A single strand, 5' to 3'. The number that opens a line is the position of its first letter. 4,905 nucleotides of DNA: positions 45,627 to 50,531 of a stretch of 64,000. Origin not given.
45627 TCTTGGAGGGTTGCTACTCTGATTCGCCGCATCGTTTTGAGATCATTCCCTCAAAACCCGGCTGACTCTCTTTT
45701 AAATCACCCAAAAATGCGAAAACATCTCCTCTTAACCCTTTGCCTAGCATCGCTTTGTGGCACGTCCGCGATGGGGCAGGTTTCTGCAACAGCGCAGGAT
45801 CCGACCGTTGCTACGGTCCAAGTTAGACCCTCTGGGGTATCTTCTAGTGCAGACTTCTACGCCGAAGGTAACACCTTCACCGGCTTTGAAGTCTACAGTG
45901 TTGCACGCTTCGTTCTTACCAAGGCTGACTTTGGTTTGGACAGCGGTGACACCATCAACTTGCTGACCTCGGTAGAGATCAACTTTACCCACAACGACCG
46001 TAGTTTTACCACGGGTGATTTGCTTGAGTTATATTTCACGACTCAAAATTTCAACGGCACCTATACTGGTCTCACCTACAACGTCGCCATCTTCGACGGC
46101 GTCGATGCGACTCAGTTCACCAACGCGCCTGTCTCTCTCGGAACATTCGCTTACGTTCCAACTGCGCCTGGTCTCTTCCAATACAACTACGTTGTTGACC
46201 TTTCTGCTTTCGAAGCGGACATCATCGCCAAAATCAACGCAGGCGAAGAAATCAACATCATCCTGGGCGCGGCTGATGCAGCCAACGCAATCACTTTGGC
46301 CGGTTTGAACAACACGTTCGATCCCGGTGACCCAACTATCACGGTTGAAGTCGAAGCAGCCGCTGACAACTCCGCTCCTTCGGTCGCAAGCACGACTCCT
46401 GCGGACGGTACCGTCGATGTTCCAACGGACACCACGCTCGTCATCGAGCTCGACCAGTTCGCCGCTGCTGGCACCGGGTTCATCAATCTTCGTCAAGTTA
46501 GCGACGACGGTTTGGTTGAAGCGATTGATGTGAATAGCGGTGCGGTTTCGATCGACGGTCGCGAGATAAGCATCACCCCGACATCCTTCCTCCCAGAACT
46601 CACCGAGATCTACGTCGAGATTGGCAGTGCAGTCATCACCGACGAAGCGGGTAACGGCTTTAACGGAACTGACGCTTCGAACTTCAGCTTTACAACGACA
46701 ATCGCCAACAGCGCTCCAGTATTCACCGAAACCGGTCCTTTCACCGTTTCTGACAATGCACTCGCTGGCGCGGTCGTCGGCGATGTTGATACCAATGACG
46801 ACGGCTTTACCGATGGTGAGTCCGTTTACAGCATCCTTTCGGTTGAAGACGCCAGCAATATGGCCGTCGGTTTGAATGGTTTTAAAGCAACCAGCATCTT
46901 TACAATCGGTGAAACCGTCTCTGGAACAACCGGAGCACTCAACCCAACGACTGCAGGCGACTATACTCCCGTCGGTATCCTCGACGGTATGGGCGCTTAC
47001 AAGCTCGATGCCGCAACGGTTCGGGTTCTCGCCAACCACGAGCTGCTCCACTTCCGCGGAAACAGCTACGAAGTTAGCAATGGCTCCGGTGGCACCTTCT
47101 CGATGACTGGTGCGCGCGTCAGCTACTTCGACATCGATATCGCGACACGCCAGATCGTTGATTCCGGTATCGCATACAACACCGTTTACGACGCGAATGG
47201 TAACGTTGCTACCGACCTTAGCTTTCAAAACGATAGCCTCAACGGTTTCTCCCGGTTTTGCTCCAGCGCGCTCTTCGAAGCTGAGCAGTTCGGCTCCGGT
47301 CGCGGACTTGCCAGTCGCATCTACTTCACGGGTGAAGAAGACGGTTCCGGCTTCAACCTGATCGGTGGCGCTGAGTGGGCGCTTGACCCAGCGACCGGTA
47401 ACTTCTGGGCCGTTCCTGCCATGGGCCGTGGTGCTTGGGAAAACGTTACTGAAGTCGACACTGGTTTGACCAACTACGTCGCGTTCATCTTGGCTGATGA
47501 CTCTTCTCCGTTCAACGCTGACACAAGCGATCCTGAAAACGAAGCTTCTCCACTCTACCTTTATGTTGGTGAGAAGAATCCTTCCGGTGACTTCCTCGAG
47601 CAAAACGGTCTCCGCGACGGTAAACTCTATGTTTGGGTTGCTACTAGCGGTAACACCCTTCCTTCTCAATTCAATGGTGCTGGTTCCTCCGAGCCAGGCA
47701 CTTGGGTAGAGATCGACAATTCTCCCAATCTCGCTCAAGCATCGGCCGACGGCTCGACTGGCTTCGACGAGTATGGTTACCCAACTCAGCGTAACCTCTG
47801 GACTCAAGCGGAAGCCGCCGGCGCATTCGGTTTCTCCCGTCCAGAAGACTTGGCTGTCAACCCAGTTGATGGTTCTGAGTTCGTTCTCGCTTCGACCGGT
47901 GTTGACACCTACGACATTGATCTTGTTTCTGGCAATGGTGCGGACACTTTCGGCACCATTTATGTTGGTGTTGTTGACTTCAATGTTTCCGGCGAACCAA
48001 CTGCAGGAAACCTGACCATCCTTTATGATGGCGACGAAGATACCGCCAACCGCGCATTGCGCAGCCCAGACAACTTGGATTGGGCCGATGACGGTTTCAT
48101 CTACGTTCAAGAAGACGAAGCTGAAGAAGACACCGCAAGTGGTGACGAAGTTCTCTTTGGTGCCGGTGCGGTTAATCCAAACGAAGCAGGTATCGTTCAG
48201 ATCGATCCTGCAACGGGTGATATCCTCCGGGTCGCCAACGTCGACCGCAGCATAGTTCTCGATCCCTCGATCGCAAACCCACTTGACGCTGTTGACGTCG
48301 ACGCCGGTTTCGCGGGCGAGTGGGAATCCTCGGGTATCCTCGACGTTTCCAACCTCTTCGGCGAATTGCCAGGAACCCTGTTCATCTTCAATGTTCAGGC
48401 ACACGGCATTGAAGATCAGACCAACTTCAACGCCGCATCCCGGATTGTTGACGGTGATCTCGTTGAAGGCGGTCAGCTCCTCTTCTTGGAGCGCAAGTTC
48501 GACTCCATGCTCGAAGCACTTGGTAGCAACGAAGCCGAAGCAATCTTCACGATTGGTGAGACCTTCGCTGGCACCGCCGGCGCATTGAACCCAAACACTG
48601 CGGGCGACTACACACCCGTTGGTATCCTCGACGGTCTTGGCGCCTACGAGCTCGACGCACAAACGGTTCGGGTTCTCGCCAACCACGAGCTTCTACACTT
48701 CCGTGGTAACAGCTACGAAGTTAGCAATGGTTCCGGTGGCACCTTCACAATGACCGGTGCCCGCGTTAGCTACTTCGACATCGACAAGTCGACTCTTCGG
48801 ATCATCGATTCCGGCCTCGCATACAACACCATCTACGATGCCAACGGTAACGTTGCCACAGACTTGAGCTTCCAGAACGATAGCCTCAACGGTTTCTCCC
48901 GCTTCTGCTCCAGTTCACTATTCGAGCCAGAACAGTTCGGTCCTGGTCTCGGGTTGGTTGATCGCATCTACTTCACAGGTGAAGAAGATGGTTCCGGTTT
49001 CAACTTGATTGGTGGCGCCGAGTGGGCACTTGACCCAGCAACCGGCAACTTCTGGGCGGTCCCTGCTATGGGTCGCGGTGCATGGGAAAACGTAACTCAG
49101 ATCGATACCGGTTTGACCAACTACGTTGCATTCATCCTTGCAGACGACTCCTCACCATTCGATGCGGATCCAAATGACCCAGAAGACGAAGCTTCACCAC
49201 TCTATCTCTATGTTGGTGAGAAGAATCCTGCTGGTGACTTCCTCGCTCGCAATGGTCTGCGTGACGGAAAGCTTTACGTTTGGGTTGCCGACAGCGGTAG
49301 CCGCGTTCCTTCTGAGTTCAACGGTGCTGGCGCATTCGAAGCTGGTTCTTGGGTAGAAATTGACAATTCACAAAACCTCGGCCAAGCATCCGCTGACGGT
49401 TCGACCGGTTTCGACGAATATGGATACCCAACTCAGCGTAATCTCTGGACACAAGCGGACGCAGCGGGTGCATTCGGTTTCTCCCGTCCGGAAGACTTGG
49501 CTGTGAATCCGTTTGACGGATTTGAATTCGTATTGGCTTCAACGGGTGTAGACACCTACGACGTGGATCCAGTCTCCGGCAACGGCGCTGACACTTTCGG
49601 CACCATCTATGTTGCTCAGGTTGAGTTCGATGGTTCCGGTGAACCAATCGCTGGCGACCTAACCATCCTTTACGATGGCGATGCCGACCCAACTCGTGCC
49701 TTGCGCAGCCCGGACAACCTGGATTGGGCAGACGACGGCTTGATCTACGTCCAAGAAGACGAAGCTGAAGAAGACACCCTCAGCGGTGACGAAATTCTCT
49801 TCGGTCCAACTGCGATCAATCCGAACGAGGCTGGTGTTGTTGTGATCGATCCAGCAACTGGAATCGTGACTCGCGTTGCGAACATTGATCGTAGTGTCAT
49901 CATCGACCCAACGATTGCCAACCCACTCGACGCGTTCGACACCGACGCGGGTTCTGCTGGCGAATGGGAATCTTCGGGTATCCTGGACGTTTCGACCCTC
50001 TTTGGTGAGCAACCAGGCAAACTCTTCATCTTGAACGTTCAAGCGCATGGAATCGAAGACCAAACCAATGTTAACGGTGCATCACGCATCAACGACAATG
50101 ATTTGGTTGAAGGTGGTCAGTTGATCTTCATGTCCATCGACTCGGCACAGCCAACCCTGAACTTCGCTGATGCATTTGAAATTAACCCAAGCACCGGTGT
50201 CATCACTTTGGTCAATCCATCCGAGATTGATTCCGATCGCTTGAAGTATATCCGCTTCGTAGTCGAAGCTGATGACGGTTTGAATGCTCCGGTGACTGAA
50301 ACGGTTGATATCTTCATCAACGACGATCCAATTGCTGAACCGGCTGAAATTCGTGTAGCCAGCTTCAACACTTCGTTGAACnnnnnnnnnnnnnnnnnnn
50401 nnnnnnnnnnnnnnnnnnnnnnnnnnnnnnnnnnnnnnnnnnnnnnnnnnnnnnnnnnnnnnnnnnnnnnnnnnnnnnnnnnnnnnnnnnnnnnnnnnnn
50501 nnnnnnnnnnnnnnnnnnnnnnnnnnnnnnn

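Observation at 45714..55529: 3270-aa 'Swiss-army-knife' phosphatase combining four catalytic units from three unrelated superfamilies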

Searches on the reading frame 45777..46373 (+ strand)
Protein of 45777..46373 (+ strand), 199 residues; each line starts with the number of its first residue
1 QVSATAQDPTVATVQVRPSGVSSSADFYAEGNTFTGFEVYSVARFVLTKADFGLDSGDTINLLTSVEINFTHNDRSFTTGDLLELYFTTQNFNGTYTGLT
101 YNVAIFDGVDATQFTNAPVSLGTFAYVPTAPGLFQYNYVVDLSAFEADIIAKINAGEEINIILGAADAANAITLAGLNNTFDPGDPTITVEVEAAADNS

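Call 20: search_protein_families(library=pfam, proteins=[window:45777-46373:+], max_evalue=1)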
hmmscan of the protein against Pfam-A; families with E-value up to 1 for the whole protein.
seq(199 aa): 1 family
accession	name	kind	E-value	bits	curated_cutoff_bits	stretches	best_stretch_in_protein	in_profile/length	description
PF12961.13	DUF3850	-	0.0019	18.8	22.9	1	71-105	24-57/77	Domain of unknown function (DUF3850)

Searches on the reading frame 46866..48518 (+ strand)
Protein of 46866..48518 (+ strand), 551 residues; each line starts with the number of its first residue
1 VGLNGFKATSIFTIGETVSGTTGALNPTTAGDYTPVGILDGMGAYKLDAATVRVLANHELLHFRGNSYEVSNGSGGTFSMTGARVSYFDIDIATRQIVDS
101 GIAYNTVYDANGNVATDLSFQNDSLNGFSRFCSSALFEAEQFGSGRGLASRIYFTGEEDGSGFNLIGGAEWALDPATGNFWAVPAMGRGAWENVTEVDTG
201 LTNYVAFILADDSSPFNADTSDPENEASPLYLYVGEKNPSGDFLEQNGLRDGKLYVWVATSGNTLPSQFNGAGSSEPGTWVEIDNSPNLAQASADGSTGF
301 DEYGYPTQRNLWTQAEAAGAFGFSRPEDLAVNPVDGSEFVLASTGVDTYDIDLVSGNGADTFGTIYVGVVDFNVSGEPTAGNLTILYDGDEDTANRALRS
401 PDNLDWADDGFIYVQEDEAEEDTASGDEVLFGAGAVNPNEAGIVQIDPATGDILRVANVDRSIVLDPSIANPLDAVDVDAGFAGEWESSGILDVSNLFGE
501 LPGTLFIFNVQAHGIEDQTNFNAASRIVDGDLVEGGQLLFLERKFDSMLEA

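Call 15: search_solved_structures(query=window:46866-48518:+, max_evalue=1, show_alignments=2)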
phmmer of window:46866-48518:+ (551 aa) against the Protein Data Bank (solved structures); distinct sequences matched with E-value up to 1: 0.

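Call 20: search_protein_families(library=pfam, proteins=[window:46866-48518:+], max_evalue=1)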
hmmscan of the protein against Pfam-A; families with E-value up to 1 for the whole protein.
window:46866-48518:+ (551 aa): 2 families
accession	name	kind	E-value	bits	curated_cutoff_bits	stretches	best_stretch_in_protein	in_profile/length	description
PF05787.19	PhoX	-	1.7e-13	51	24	1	206-433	243-469/515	Alkaline phosphatase PhoX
PF10983.13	DUF2793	-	0.16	12.3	27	0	174-193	27-46/87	Protein of unknown function (DUF2793)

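Call 31: find_homologous_proteins(query=window:46866-48518:+)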
Query window:46866-48518:+ (551 aa): 1181 proteins with E <= 0.001 among 8000 candidates; the best 120 are listed.
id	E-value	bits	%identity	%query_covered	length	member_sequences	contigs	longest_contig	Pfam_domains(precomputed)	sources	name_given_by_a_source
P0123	2.3e-238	811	70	98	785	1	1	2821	PF05787.20,PF00353.26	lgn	-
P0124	1.7e-231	788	69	98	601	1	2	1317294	PF05787.20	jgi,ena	jgi:glycerophosphoryl diester phosphodiesterase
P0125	2.6e-231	787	68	98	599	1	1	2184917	PF05787.20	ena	-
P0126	8.2e-230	782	67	99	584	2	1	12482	PF05787.20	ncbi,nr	ncbi:MAG: PhoX family protein [Candidatus Thiodiazotropha sp. (ex Ctena orbiculata)]|nr:PhoX family 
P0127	2.9e-228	777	68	98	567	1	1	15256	PF05787.20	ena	-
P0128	2.9e-227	774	68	98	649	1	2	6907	PF05787.20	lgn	-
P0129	1.7e-226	771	68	98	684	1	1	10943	PF05787.20,PF00353.26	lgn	-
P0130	1.3e-224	765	68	98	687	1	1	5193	PF05787.20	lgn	-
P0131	4.4e-224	763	66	99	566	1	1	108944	PF05787.20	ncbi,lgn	-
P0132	4.5e-224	763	64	98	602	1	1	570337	PF05787.20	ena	-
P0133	1.6e-223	762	67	98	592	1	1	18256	PF05787.20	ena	-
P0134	8.5e-223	759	67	98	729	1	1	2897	PF05787.20,PF00353.26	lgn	-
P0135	9.0e-223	759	66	98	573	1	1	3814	PF05787.20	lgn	-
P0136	3.7e-222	757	65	98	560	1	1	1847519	PF05787.20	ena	-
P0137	2.2e-221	755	65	99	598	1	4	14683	PF05787.20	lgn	-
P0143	1.8e-218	745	64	98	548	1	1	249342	PF05787.20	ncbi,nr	ncbi:MAG: DUF839 domain-containing protein [Hyphomicrobiales bacterium]|nr:DUF839 domain-containing 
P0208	3.7e-203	694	62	98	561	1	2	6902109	PF05787.20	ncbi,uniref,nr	ncbi:DUF839 domain-containing protein [Engelhardtia mirabilis]|uniref:Phytase-like domain-containing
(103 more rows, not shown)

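Call 33: search_solved_structures(query=A1, max_evalue=1, show_alignments=2)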
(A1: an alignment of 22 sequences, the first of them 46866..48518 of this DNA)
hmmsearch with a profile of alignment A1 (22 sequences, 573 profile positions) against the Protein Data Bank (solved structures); distinct sequences matched with E-value up to 1: 0.

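Call 45: predict_structure(alignment_id=A1)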
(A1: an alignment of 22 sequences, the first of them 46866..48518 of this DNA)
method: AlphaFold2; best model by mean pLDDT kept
length: 551 residues; sequences in the alignment: 22
mean_pLDDT: 86.4   pTM: 0.91
mean pLDDT of the five models: 86.4, 85.6, 83.6, 82.0, 80.6
residues with pLDDT >= 90: 310; 70-90: 168; 50-70: 65; < 50: 8
segments of 3 or more residues with pLDDT < 50: 547-551
pLDDT, mean of each block of 10 residues (from residue 1): 90 89 95 88 96 94 90 94 95 97 96 92 81 91 96 85 70 97 85 92 97 58 71 97 97 96 91 94 95 89 89 92 89 96 84 77 93 95 93 81 94 84 75 65 92 88 64 64 62 96 94 71 76 78 66 33
secondary structure, 60 per line:
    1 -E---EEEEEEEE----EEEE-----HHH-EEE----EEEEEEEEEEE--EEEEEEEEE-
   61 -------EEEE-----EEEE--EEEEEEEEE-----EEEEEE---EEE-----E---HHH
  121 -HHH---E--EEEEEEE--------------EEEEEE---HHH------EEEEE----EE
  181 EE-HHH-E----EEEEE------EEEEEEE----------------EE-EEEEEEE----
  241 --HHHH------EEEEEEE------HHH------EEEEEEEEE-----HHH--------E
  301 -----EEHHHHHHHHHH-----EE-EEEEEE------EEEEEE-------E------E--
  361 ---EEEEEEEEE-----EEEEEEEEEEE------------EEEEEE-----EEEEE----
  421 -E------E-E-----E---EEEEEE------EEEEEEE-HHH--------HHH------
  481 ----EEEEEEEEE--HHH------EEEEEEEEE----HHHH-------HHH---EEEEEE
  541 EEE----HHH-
elements in order: E6-13 E18-21 E31-33 E38-48 E51-59 E68-71 E77-80 E83-91 E97-102 E106-108 E131-137 E152-157 E170-174 E179-182 E193-197 E204-210 E230-236 H243-246 E253-259 E275-283 H308-317 E326-331 E338-343 E364-372 E378-388 E401-406 E412-416 E441-446 E453-459 E485-493 E505-513 H518-521 E535-543

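Call 47: fold_search(model_id=the predicted structure, library=pdb)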
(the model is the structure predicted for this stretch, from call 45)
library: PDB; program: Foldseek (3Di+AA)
matches with E <= 10: 530; with E <= 0.001: 23
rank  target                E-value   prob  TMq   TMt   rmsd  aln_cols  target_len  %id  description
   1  4a9v                  2.1e-18  1.00  0.59  0.57   7.5       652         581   15  Pseudomonas fluorescens PhoX (released 2012-12-05)
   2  5f75_C                8.4e-05  1.00  0.33  0.38  12.6       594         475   10  Thiocyanate dehydrogenase from Thioalkalivibrio paradoxus (released 2016-12-14)
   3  8p3l_A                1.5e-04  1.00  0.35  0.40  11.3       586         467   10  The structure of thiocyanate dehydrogenase mutant form with Thr 169 replaced by Ala from Thioalkalivibrio paradoxus (released 2023-05-31)
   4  6g5m_D                1.8e-04  0.97  0.29  0.33  14.6       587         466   10  The structure of thiocyanate dehydrogenase from Thioalkalivibrio paradoxus complex with CU(I) ions. (released 2019-04-10)
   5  5oex_A                2.0e-04  0.99  0.34  0.38  12.8       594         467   10  Complex with iodine ion for thiocyanate dehydrogenase from Thioalkalivibrio paradoxus (released 2018-08-01)
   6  8q9y_B                2.4e-04  0.97  0.29  0.33  11.4       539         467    9  The structure of thiocyanate dehydrogenase from Pelomicrobium methylotrophicum in complex with inhibitor thiourea at 1 (released 2023-09-13)
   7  7zgr_A                2.4e-04  0.18  0.12  0.07  27.2       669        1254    8  Polymerase module of yeast CPF in complex with Mpe1, the yPIM of Cft2 and the pre-cleaved CYC1 RNA (released 2022-05-25)
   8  6g5m_A                2.7e-04  0.99  0.34  0.39  12.2       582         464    9  The structure of thiocyanate dehydrogenase from Thioalkalivibrio paradoxus complex with CU(I) ions. (released 2019-04-10)
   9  4j73_A                3.9e-04  1.00  0.29  0.48  11.1       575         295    9  Crystal structure of beta'-COP/p25 complex (released 2013-03-27)
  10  7x36_C                4.1e-04  0.96  0.24  0.34  11.8       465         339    8  Crystal Structure of hetero-Diels-Alderase EupfF (released 2023-04-05)
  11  3scy                  4.4e-04  0.96  0.26  0.36  14.7       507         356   11  Crystal structure of a putative 6-phosphogluconolactonase (BF1038) from Bacteroides fragilis NCTC 9343 at 1.50 A resolut (released 2011-07-20)
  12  8hqx_A                4.9e-04  0.99  0.28  0.45  12.1       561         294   10  The complex structure of COPI cargo sorting module with TAT-WDM peptide (released 2023-12-20)
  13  8bpn_A                4.9e-04  0.98  0.33  0.38  12.5       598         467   10  The structure of thiocyanate dehydrogenase mutant form with Phe 436 replaced by Gln from Thioalkalivibrio paradoxus (released 2023-01-18)
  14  6h0a                  5.2e-04  0.93  0.24  0.33  13.2       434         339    8  Serum paraoxonase-1 by directed evolution with the L69G/H115W/H134R/F222S/T332S mutations (released 2019-07-17)
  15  1erj_B                6.1e-04  0.97  0.27  0.39  12.3       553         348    8  CRYSTAL STRUCTURE OF THE C-TERMINAL WD40 DOMAIN OF TUP1 (released 2000-07-26)
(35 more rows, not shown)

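Call 55: search_solved_structures(query=A1, max_evalue=10, show_alignments=3)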
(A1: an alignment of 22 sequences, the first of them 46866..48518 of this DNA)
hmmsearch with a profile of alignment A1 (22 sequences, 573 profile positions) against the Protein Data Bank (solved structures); distinct sequences matched with E-value up to 10: 0.

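Call 66: search_protein_families(library=ncbifam, proteins=[window:46866-48518:+], max_evalue=0.1)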
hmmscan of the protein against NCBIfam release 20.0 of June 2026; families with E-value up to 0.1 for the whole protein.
window:46866-48518:+ (551 aa): 0 families

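Call 115: find_encoding_contigs(protein=P0124, flank=5000, max_places=1)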
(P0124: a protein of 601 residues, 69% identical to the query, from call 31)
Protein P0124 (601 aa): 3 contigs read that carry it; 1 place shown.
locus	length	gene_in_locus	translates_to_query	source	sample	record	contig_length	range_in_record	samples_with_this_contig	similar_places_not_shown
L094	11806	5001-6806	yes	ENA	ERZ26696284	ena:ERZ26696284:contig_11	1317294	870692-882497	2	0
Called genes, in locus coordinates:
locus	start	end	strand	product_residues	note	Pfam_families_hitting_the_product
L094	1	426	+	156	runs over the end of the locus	PF01322:Cytochrom_C_2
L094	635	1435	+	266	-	PF00753:Lactamase_B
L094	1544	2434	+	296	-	PF23678:YqhI, PF01738:DLH, PF12146:Hydrolase_4 (faint), PF00326:Peptidase_S9 (faint), PF08840:BAAT_C (faint)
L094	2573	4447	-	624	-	-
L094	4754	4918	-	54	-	-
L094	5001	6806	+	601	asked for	PF05787:PhoX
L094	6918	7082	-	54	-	-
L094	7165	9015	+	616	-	PF02872:5_nucleotid_C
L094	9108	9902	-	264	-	PF00459:Inositol_P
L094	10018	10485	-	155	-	PF14229:DUF4332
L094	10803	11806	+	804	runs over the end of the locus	PF01471:PG_binding_1 (weak)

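Call 116: find_encoding_contigs(protein=P0125, flank=5000, max_places=1)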
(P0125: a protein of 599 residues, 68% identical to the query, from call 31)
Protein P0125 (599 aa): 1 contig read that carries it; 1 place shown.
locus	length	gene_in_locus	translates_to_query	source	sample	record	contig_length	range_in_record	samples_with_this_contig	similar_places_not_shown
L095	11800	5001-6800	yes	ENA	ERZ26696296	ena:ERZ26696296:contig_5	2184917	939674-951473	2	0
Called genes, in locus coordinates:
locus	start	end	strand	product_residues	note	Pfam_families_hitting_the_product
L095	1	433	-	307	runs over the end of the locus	PF00126:HTH_1, PF18024:HTH_50 (weak), PF03466:LysR_substrate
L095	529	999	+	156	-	PF01322:Cytochrom_C_2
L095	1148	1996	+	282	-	PF00753:Lactamase_B (weak)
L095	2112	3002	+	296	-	PF23678:YqhI, PF12740:PETase (weak), PF01738:DLH, PF00326:Peptidase_S9 (faint), PF08840:BAAT_C (faint)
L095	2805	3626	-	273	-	-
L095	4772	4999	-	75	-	-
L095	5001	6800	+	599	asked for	PF05787:PhoX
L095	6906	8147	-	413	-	PF14229:DUF4332 (weak), PF00459:Inositol_P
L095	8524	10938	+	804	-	PF01471:PG_binding_1 (weak)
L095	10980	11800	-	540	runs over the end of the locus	PF13555:AAA_29 (faint), PF00005:ABC_tran, PF02463:SMC_N (weak), PF13191:AAA_16 (faint), PF13401:AAA_22 (faint), PF00005:ABC_tran, PF02463:SMC_N (weak), PF08352:oligo_HPY (weak), +2 more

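Call 117: find_encoding_contigs(protein=P0208, flank=5000, max_places=1)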
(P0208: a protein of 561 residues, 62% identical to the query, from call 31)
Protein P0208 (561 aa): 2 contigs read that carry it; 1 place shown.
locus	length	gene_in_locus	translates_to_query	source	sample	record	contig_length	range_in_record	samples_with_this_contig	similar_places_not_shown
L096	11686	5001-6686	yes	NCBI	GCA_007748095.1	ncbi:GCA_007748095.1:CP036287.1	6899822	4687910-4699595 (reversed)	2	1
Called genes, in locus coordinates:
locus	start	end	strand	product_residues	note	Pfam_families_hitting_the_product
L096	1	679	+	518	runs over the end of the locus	-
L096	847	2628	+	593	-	PF00350:Dynamin_N (weak), PF01926:MMR_HSR1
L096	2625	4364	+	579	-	PF03193:RsgA_GTPase (faint), PF00005:ABC_tran (weak), PF00350:Dynamin_N (weak), PF01926:MMR_HSR1 (weak)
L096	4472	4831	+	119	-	-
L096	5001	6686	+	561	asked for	PF05787:PhoX (faint)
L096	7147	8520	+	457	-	PF00078:RVT_1, PF08388:GIIM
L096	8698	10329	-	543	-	PF00092:VWA (weak), PF13519:VWA_2, PF13768:VWA_3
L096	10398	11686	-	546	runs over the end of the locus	PF14312:FG-GAP_2 (faint)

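Call 118: find_encoding_contigs(protein=P0136, flank=5000, max_places=1)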
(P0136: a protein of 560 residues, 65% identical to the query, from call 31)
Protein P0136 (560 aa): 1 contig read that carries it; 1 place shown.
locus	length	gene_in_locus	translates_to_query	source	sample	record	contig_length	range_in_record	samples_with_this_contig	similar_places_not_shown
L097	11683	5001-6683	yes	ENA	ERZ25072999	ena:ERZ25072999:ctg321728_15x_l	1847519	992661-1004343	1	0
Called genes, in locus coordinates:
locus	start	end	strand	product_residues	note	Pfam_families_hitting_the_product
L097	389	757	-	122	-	PF13340:DUF4096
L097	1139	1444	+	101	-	PF01548:DEDD_Tnp_IS110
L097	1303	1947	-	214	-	-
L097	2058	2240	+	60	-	-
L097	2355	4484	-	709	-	PF22494:choice_anch_I, PF13449:Phytase-like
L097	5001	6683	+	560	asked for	PF05787:PhoX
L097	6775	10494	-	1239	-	PF22494:choice_anch_I, PF08309:LVIVD (faint), PF03372:Exo_endo_phos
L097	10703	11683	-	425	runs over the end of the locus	PF07690:MFS_1 (faint)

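Call 119: find_encoding_contigs(protein=P0143, flank=5000, max_places=1)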
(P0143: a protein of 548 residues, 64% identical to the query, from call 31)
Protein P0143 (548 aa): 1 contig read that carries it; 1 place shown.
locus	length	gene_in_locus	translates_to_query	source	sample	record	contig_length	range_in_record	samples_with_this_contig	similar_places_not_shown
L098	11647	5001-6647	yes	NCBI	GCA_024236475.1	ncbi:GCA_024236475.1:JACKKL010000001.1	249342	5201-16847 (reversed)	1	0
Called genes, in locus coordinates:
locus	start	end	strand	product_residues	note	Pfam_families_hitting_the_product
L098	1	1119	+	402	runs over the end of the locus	PF08421:Methyltransf_13, PF13489:Methyltransf_23, PF08484:Methyltransf_14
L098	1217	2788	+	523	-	PF02142:MGS, PF01808:AICARFT_IMPCHas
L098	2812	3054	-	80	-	PF20543:CowN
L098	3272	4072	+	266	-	PF00149:Metallophos, PF12850:Metallophos_2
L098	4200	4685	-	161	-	PF00027:cNMP_binding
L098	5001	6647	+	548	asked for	PF05787:PhoX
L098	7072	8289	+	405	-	PF11899:DUF3419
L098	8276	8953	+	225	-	PF01209:Ubie_methyltran, PF02353:CMAS (faint), PF13489:Methyltransf_23, PF13847:Methyltransf_31, PF02390:Methyltransf_4 (weak), PF08241:Methyltransf_11, PF08242:Methyltransf_12, PF13649:Methyltransf_25, +1 more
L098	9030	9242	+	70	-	PF00196:GerE (weak)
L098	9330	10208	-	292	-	PF00582:Usp (faint)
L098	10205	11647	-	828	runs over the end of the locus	PF20437:LonC_helical, PF13654:AAA_32, PF20436:LonB_AAA-LID, PF05362:Lon_C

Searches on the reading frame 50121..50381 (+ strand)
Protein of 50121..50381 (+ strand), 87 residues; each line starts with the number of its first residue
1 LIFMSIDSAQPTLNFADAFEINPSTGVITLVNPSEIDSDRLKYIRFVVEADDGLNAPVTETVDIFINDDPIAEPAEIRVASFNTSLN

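Call 20: search_protein_families(library=pfam, proteins=[window:50121-50381:+], max_evalue=1)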
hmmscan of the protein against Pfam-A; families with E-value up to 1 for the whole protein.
seq(87 aa): 2 families
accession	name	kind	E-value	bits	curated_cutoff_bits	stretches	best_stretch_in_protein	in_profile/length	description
PF00028.23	Cadherin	-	0.0019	19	28.8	1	5-65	34-89/93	Cadherin domain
PF16256.10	DUF4911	-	0.088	13.3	29.3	1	35-56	2-23/57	Domain of unknown function (DUF4911)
